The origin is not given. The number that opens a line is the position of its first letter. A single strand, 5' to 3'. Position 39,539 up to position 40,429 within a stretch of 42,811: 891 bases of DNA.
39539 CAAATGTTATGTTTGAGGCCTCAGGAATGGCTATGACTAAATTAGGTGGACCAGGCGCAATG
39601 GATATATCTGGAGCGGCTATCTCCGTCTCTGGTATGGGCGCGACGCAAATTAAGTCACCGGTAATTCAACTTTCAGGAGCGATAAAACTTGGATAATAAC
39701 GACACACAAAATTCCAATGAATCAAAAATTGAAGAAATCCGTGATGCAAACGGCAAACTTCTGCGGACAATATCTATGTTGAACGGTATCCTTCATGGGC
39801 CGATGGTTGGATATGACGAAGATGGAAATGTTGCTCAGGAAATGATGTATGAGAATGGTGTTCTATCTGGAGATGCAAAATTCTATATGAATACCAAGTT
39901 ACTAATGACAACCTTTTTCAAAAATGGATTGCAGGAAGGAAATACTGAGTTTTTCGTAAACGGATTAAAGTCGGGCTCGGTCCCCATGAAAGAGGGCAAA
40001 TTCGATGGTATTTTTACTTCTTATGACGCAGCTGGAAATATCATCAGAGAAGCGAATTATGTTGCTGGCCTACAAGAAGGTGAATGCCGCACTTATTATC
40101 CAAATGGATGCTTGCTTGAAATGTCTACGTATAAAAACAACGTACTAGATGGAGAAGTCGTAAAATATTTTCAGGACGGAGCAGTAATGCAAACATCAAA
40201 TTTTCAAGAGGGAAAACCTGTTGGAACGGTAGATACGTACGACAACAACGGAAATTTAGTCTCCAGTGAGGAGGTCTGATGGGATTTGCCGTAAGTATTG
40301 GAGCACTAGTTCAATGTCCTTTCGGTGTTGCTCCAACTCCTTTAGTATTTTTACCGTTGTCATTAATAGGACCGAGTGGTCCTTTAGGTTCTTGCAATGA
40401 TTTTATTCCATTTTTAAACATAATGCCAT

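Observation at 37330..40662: Stand-alone vgrG - MORN-variant - DUF4280 (PAAR-like) spike module with no injection-machine genes around it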

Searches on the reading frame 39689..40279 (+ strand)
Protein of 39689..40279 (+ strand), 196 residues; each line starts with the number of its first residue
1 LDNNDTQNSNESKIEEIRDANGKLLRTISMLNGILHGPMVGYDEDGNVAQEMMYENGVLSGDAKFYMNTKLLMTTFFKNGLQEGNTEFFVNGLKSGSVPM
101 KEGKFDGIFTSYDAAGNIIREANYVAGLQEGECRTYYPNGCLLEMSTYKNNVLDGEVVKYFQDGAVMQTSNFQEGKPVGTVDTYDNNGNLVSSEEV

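Call 4: search_protein_families(library=pfam, proteins=[window:39689-40279:+], max_evalue=0.01)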
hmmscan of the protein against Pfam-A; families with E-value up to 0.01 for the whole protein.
window:39689-40279:+ (196 aa): 3 families
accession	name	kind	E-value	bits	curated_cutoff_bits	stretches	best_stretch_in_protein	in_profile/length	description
PF07661.19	MORN_2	-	6.1e-23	78.6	29.6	2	129-150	1-22/22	MORN repeat variant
PF05593.20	RHS_repeat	-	0.0025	18.6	22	0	111-120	21-30/38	RHS Repeat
PF13860.13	FlgD_ig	-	0.006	17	27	0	171-195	17-41/79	FlgD Ig-like domain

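Call 6: search_protein_families(library=ncbifam, proteins=[window:39689-40279:+], max_evalue=0.01)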
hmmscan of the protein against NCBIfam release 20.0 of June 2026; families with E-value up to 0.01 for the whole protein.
window:39689-40279:+ (196 aa): 1 family
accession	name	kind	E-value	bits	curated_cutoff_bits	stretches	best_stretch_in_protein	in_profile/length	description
NF033566.1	adhes_LIC20035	equivalog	5.5e-15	55.1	250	2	101-185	112-196/434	LIC20035 family adhesin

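Call 7: find_homologous_proteins(query=window:39689-40279:+)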
Query window:39689-40279:+ (196 aa): 28 proteins with E <= 0.001 among 90 candidates.
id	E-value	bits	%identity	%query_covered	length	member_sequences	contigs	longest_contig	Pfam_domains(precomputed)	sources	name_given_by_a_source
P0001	3.5e-123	426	98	100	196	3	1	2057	PF07661.20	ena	-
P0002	8.6e-83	295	80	82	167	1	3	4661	PF07661.20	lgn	-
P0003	1.6e-67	245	58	98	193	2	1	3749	PF07661.20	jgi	jgi:antitoxin component YwqK of YwqJK toxin-antitoxin module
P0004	7.6e-59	217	56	99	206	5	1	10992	PF07661.20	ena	-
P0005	1.8e-51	193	51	96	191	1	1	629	PF07661.20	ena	-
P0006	3.4e-22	97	32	85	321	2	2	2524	PF07661.20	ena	-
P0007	1.7e-21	95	24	89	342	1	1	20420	PF04397.22,PF07661.20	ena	-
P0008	6.6e-14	70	28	76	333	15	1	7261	PF07661.20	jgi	-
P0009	8.7e-14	70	33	69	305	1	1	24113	PF07661.20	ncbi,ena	-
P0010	1.9e-11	62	29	82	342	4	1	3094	PF07661.20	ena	-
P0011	3.3e-10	58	24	96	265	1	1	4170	PF07661.20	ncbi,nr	ncbi:MAG: hypothetical protein C0490_04550, partial [Marivirga sp.]|nr:hypothetical protein [Marivir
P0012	6.5e-10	57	30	87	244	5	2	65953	PF07661.20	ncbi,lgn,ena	-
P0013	1.5e-8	53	29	78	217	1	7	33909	PF07661.20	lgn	-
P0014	6.2e-8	51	28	68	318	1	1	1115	PF07661.20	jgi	jgi:antitoxin component YwqK of YwqJK toxin-antitoxin module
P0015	7.9e-8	50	34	49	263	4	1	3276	PF07661.20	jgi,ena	-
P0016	8.2e-8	50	28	80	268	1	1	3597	PF07661.20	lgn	-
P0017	1.3e-7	49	29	62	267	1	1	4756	PF02493.27,PF07661.20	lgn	-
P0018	7.5e-7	47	30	48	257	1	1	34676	PF02493.27,PF07661.20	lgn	-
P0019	8.9e-7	47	23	91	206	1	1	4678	PF07661.20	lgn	-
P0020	4.4e-6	45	42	34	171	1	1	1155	PF07661.20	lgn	-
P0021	1.1e-5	43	31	38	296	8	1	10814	PF07661.20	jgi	jgi:antitoxin component YwqK of YwqJK toxin-antitoxin module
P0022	1.5e-5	43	26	65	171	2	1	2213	PF07661.20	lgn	-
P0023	3.1e-5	42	27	93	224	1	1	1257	PF07661.20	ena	-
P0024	5.8e-5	41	34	43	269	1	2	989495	PF07661.20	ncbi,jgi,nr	ncbi:MAG: hypothetical protein K0S33_4160 [Bacteroidetes bacterium]|jgi:antitoxin component YwqK of 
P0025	5.8e-5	41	30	80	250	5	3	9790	PF07661.20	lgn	-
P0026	1.1e-4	40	42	34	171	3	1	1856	PF07661.20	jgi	-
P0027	3.8e-4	38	28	47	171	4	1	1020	PF07661.20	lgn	-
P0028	6.1e-4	38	28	48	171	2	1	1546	PF07661.20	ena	-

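Call 23: search_dna_similar(query=window:39689-40279:+, collection=plasmids, mode=protein, max_evalue=0.001, max_rows=40)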
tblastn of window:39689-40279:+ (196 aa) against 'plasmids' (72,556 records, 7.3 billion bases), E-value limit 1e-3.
Records with a match: 35; places in all: 71; records where one place covers at least 80% of the query: 24.
Best place of each record, by identity: <60% 35.
By first word of the organism name: Azospirillum 8; Chondrinema 4; Fusobacterium 3; Martelella 3; Salmonella 3; Paraburkholderia 2; Ilyobacter 1; Plesiomonas 1; Bernardetia 1; Cupriavidus 1; and 8 more.
By predicted mobility (MOB-suite, as given by PLSDB): non-mobilizable 31; mobilizable 4.
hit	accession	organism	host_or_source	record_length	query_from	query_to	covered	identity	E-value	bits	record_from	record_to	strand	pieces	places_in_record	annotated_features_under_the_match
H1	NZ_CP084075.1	Fusobacterium vincentii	-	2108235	16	193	91%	35.6%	3e-19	92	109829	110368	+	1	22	none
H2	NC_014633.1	Ilyobacter polytropus DSM 2926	marine mud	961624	21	190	87%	32.6%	3e-17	86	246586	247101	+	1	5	toxin-antitoxin system YwqK family antitoxin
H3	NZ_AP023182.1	Paraburkholderia sp. PGU19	Physopelta gutta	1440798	11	179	86%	31.6%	2e-18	89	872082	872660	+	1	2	record has no annotation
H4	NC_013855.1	Azospirillum sp. B510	-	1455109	2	188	95%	27.8%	6e-19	91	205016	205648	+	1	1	record has no annotation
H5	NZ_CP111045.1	Chondrinema litorale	Seaweed,red alga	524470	13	194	93%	28.3%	4e-10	65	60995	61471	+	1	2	toxin-antitoxin system YwqK family antitoxin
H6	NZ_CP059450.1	Azospirillum brasilense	Prokaryotes,soil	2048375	5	191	95%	27.1%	6e-15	79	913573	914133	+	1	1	none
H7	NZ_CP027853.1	Plesiomonas shigelloides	whole organism,catfish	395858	33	194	83%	31.3%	5e-8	59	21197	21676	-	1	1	hypothetical protein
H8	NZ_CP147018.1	Bernardetia sp. Wsw4-3y2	Red alga,Red algae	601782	7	189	93%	27.4%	4e-7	56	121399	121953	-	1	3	toxin-antitoxin system YwqK family antitoxin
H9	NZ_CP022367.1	Azospirillum sp. TSH58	single cell,paddy soils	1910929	2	191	97%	26.2%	4e-16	83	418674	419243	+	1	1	record has no annotation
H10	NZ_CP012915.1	Azospirillum brasilense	Digitaria eriantha,microbe,root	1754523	5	191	95%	26.6%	4e-16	82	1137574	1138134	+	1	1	none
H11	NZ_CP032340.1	Azospirillum brasilense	soil sample,Agricultural field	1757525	5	191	95%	26.6%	4e-16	82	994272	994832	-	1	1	none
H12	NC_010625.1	Paraburkholderia phymatum STM815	-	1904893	21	179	81%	29.6%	7e-17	85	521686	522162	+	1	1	record has no annotation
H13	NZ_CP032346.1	Azospirillum brasilense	soil sample,Agricultural field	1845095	16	191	90%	26.6%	1e-13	76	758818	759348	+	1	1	record has no annotation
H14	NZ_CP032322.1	Azospirillum argentinense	soil sample,Agricultural field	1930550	16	191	90%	26.0%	7e-13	73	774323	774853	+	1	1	record has no annotation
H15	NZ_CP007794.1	Azospirillum argentinense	Triticum aestivum L.,Root,wheat ...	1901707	16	191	90%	26.0%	4e-12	71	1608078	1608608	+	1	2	record has no annotation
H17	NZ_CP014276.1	Martelella sp. AD-3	petroleum-contaminated soil with high ...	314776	13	195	93%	24.3%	3e-6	54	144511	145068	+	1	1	toxin-antitoxin system YwqK family antitoxin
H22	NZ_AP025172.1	Cupriavidus sp. P-10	-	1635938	11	179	86%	24.9%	4e-8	59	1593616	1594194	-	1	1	none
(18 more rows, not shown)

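Call 24: get_annotated_region(hit=H6, flank=15000)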
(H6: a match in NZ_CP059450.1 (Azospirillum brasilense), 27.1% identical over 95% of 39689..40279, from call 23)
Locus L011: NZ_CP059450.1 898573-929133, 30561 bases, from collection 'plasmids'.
description: Azospirillum brasilense strain 2020WEIHUA_K plasmid unnamed1, complete sequence
organism: Azospirillum brasilense (NCBI taxid 192)
taxonomy: Bacteria; Pseudomonadota; Alphaproteobacteria; Rhodospirillales; Azospirillaceae; Azospirillum; Azospirillum brasilense
host: -; source: Prokaryotes,soil; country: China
typing (MOB-suite, as given by PLSDB): mobilizable; replicon rep_cluster_622; relaxase MOBP
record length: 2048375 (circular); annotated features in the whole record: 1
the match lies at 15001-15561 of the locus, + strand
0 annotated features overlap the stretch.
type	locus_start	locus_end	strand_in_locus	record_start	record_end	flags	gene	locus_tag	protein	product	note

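Call 25: get_annotated_region(hit=H12, flank=15000)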
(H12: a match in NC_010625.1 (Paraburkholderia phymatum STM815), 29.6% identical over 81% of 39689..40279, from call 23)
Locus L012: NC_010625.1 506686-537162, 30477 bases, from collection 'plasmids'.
description: Paraburkholderia phymatum STM815 plasmid pBPHY01, complete sequence
organism: Paraburkholderia phymatum STM815 (NCBI taxid 391038)
taxonomy: Bacteria; Pseudomonadota; Betaproteobacteria; Burkholderiales; Burkholderiaceae; Paraburkholderia; Paraburkholderia phymatum; Paraburkholderia phymatum STM815
host: -; source: -; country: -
typing (MOB-suite, as given by PLSDB): non-mobilizable
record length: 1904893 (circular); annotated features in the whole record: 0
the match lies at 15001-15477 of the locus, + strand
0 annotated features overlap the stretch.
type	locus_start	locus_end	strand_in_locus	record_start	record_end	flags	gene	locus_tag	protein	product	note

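Call 26: get_annotated_region(hit=H22, flank=15000)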
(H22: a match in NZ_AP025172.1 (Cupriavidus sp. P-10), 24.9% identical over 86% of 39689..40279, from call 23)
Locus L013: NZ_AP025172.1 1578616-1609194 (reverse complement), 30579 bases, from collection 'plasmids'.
description: Cupriavidus sp. P-10 plasmid pMTS1, complete sequence
organism: Cupriavidus sp. P-10 (NCBI taxid 2027911)
taxonomy: Bacteria; Pseudomonadota; Betaproteobacteria; Burkholderiales; Burkholderiaceae; Cupriavidus; Cupriavidus sp. P-10
host: -; source: -; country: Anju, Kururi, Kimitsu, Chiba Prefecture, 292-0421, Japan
typing (MOB-suite, as given by PLSDB): non-mobilizable
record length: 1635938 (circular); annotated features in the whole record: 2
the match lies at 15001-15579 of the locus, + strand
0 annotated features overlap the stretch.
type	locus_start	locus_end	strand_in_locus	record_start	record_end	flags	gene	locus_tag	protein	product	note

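Call 27: get_annotated_region(hit=H17, flank=15000)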
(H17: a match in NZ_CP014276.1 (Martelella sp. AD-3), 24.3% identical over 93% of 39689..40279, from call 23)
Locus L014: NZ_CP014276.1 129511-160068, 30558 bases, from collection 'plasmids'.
description: Martelella sp. AD-3 plasmid unnamed1, complete sequence
organism: Martelella sp. AD-3 (NCBI taxid 686597)
taxonomy: Bacteria; Pseudomonadota; Alphaproteobacteria; Hyphomicrobiales; Aurantimonadaceae; Martelella; Martelella sp. AD-3
host: -; source: petroleum-contaminated soil with high salinity,petroleum-contaminated soil with high salinity; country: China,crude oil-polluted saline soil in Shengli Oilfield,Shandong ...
typing (MOB-suite, as given by PLSDB): non-mobilizable; replicon rep_cluster_354
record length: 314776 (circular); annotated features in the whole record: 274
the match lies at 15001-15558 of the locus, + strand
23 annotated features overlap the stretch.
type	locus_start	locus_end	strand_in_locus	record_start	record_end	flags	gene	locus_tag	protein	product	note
CDS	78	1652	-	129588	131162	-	-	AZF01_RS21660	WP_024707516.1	serine hydrolase domain-containing protein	-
CDS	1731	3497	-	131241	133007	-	-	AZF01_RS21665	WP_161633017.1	ShlB/FhaC/HecB family hemolysin secretion/activation protein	-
CDS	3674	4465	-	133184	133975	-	-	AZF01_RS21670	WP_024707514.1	helix-turn-helix transcriptional regulator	GO:0006355 - regulation of DNA-templated transcription [Evidence IEA]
CDS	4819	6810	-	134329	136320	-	-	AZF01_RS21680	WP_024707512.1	hypothetical protein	-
CDS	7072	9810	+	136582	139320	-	-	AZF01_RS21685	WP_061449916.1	DUF2339 domain-containing protein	-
CDS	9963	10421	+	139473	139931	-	-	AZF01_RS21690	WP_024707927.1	pyridoxamine 5'-phosphate oxidase family protein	-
CDS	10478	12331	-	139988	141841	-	-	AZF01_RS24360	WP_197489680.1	DUF2207 domain-containing protein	-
CDS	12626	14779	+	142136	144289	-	-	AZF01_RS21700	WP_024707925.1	hypothetical protein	-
CDS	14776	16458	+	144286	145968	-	-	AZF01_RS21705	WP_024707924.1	toxin-antitoxin system YwqK family antitoxin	-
CDS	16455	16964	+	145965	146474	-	-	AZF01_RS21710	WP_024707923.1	DUF805 domain-containing protein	-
CDS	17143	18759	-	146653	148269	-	-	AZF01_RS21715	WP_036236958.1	GMC family oxidoreductase N-terminal domain-containing protein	-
CDS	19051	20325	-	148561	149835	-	-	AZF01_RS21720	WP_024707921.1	ABC transporter substrate-binding protein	-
CDS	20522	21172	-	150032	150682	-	-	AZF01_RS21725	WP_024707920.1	phospholipase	-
CDS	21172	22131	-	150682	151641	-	-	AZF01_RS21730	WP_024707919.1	VOC family protein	-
CDS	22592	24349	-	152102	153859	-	-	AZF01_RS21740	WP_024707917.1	FAD-dependent monooxygenase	-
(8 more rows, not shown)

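Call 28: get_annotated_region(hit=H4, flank=15000)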
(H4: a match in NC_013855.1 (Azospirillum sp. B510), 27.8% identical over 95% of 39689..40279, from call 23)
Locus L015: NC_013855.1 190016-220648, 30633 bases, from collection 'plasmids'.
description: Azospirillum sp. B510 plasmid pAB510a, complete sequence
organism: Azospirillum sp. B510 (NCBI taxid 137722)
taxonomy: Bacteria; Pseudomonadota; Alphaproteobacteria; Rhodospirillales; Azospirillaceae; Azospirillum; Azospirillum sp. B510
host: -; source: -; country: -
typing (MOB-suite, as given by PLSDB): mobilizable; relaxase MOBQ
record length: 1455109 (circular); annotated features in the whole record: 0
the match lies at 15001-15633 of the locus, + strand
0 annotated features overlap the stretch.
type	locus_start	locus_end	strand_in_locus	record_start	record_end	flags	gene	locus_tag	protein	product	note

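Call 29: get_annotated_region(hit=H3, flank=15000)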
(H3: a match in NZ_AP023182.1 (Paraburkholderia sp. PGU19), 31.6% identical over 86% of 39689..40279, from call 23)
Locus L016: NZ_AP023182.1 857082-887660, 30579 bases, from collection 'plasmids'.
description: Paraburkholderia sp. PGU19 plasmid PPGU19_p2, complete sequence
organism: Paraburkholderia sp. PGU19 (NCBI taxid 2735434)
taxonomy: Bacteria; Pseudomonadota; Betaproteobacteria; Burkholderiales; Burkholderiaceae; Paraburkholderia; Paraburkholderia sp. PGU19
host: -; source: Physopelta gutta; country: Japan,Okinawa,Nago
typing (MOB-suite, as given by PLSDB): non-mobilizable
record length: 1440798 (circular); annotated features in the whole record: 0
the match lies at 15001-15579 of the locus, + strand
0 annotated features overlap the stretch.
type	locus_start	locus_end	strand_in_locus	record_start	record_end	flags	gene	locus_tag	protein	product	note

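Call 35: search_protein_families(library=pfam, proteins=[L012:1059-2846:-, L012:3798-4658:+, L012:4716-6233:+, L012:6302-6790:+, L012:6866-7321:+, L012:7248-9080:+, L012:9137-10168:+, L012:10165-12909:+, L012:14848-15570:+, L012:16126-17256:+], max_evalue=0.0001)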
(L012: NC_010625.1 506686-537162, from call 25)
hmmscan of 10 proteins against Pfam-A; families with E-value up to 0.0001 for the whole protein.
L012:1059-2846:- (595 aa): 0 families

L012:3798-4658:+ (286 aa): 1 family
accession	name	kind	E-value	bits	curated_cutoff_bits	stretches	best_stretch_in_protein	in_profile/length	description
PF05591.17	T6SS_VipA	-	2.7e-56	190.1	24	1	107-257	3-154/155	Type VI secretion system, VipA, VC_A0107 or Hcp2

L012:4716-6233:+ (505 aa): 2 families
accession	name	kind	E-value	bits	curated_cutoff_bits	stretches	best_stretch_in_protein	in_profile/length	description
PF05943.17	VipB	-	2.6e-126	421.2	27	1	80-379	2-300/301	EvpB/VC_A0108, tail sheath N-terminal domain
PF18945.5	VipB_2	-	2.3e-44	150.6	27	1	390-500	2-112/112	EvpB/VC_A0108, tail sheath gpW/gp25-like domain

L012:6302-6790:+ (162 aa): 1 family
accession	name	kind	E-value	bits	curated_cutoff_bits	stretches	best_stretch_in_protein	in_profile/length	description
PF05638.18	T6SS_HCP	-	2.7e-31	109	23.5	1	6-133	2-129/129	Type VI secretion system effector, Hcp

L012:6866-7321:+ (151 aa): 1 family
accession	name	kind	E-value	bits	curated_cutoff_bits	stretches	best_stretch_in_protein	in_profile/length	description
PF04965.19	GPW_gp25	-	8.9e-13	48.3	27.2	1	29-119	2-88/96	Baseplate wedge protein gp25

L012:7248-9080:+ (610 aa): 1 family
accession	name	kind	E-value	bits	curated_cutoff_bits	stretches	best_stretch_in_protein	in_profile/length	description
PF05947.17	T6SS_TssF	-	2.3e-205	684.1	25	1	29-606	3-607/608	Type VI secretion system, TssF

L012:9137-10168:+ (343 aa): 1 family
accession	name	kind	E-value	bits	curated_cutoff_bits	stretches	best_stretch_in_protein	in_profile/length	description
PF06996.16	T6SS_TssG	-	4.4e-74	249.9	24.6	1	3-316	16-304/304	Type VI secretion, TssG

L012:10165-12909:+ (914 aa): 9 families
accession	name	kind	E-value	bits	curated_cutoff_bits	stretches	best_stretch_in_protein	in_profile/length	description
PF07724.20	AAA_2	-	5.7e-53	179.8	27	1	642-806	1-163/166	AAA domain (Cdc48 subfamily)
PF17871.7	AAA_lid_9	-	1.8e-30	105.4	22.8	1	395-487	2-94/104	AAA lid domain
PF00004.35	AAA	-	1.8e-19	70.9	21.2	2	255-386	2-124/131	ATPase family associated with various cellular activities (AAA)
PF10431.15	ClpB_D2-small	-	1.9e-12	47.4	21.9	1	814-885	1-71/81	C-terminal, D2-small domain, of ClpB protein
PF07728.20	AAA_5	-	2.3e-12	47.5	22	1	647-757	2-108/139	AAA domain (dynein-related subfamily)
PF13191.12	AAA_16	-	1.8e-11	45.3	32.6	1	233-334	3-143/167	AAA ATPase domain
PF13401.12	AAA_22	-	3.5e-11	44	27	0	250-349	4-102/130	AAA domain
PF05621.17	TniB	-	4.8e-06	26.6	22.4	0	239-391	23-185/189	Bacterial TniB protein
PF12775.13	AAA_7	-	6.4e-06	26.2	25.8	0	240-290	23-72/181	P-loop containing dynein motor region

L012:14848-15570:+ (240 aa): 1 family
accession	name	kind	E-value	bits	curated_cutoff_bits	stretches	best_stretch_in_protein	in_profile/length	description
PF07661.19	MORN_2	-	5e-14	51.2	29.6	0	184-204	1-21/22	MORN repeat variant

L012:16126-17256:+ (376 aa): 2 families
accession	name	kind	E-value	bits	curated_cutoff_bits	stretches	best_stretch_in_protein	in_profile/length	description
PF00497.25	SBP_bac_3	-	1.3e-19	70.7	26.4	1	153-360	6-115/132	Bacterial extracellular solute-binding proteins, family 3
PF10613.14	Lig_chan-Glu_bd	-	2.1e-06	28.3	30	1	150-240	4-112/115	Ligated ion channel L-glutamate- and glycine-binding site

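Call 37: find_encoding_contigs(protein=P0001, flank=10000, max_places=4)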
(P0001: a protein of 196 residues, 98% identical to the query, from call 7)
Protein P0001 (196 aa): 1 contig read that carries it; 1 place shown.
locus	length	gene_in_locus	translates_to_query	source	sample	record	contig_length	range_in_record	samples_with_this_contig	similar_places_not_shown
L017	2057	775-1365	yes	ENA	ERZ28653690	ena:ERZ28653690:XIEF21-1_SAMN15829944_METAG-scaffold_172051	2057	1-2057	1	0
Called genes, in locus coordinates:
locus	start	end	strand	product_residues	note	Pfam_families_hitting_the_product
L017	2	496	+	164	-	?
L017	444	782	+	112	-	-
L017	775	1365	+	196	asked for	PF07661:MORN_2 (faint)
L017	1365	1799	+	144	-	-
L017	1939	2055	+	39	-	?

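Call 38: find_encoding_contigs(protein=P0002, flank=10000, max_places=4)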
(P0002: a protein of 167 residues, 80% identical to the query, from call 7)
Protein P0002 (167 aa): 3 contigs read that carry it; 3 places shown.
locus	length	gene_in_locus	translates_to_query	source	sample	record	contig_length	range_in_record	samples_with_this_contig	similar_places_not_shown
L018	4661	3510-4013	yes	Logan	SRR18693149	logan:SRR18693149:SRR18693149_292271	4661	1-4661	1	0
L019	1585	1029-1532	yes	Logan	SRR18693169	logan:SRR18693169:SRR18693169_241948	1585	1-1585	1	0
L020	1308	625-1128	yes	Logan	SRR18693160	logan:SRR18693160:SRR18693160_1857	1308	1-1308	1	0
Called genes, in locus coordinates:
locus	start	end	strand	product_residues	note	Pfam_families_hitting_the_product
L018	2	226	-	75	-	?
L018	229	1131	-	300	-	PF02475:TRM5-TYW2_MTfase (weak), PF05050:Methyltransf_21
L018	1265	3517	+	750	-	PF05954:Phage_GPD, PF04717:Phage_base_V, PF22178:Gp5_trimer_C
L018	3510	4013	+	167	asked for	PF07661:MORN_2 (faint)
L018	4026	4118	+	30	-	-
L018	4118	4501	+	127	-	PF14107:DUF4280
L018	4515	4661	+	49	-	?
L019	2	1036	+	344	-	?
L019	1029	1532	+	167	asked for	PF07661:MORN_2 (faint)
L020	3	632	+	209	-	?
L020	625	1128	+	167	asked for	PF07661:MORN_2 (faint)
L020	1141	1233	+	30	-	-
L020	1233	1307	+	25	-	?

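Call 39: find_encoding_contigs(protein=P0004, flank=10000, max_places=4)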
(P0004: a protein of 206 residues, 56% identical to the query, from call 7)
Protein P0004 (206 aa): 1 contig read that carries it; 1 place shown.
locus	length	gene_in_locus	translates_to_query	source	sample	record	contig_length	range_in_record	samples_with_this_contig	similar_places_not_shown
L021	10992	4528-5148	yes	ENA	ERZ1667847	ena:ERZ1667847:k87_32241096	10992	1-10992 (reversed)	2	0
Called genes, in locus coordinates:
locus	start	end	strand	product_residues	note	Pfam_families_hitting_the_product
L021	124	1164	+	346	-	PF05050:Methyltransf_21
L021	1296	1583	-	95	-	-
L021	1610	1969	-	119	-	-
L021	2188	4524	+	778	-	PF05954:Phage_GPD, PF07833:Cu_amine_oxidN1 (faint), PF04717:Phage_base_V, PF20093:DUF6484 (weak), PF22178:Gp5_trimer_C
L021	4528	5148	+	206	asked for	PF07661:MORN_2 (faint)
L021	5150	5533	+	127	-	PF14107:DUF4280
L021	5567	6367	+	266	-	PF04229:GrpB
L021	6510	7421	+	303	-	-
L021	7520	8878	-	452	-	PF01554:MatE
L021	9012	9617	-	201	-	PF01066:CDP-OH_P_transf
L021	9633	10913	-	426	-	PF01595:CNNM, PF00571:CBS (weak), PF03471:CorC_HlyC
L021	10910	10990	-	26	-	?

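Call 50: search_solved_structures(query=window:39689-40279:+, max_evalue=1, show_alignments=1)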
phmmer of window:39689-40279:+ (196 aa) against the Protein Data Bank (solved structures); distinct sequences matched with E-value up to 1: 4.
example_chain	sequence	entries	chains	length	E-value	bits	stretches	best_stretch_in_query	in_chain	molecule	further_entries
1h3i_A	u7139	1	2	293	0.0019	21.2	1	102-165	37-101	HISTONE H3 LYSINE 4 SPECIFIC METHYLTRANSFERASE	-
1mt6_A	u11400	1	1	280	0.0024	20.8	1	101-165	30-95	SET9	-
1n6c_A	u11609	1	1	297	0.0042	20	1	101-166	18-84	SET domain-containing protein 7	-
1muf_A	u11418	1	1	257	0.0045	19.9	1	102-172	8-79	SET9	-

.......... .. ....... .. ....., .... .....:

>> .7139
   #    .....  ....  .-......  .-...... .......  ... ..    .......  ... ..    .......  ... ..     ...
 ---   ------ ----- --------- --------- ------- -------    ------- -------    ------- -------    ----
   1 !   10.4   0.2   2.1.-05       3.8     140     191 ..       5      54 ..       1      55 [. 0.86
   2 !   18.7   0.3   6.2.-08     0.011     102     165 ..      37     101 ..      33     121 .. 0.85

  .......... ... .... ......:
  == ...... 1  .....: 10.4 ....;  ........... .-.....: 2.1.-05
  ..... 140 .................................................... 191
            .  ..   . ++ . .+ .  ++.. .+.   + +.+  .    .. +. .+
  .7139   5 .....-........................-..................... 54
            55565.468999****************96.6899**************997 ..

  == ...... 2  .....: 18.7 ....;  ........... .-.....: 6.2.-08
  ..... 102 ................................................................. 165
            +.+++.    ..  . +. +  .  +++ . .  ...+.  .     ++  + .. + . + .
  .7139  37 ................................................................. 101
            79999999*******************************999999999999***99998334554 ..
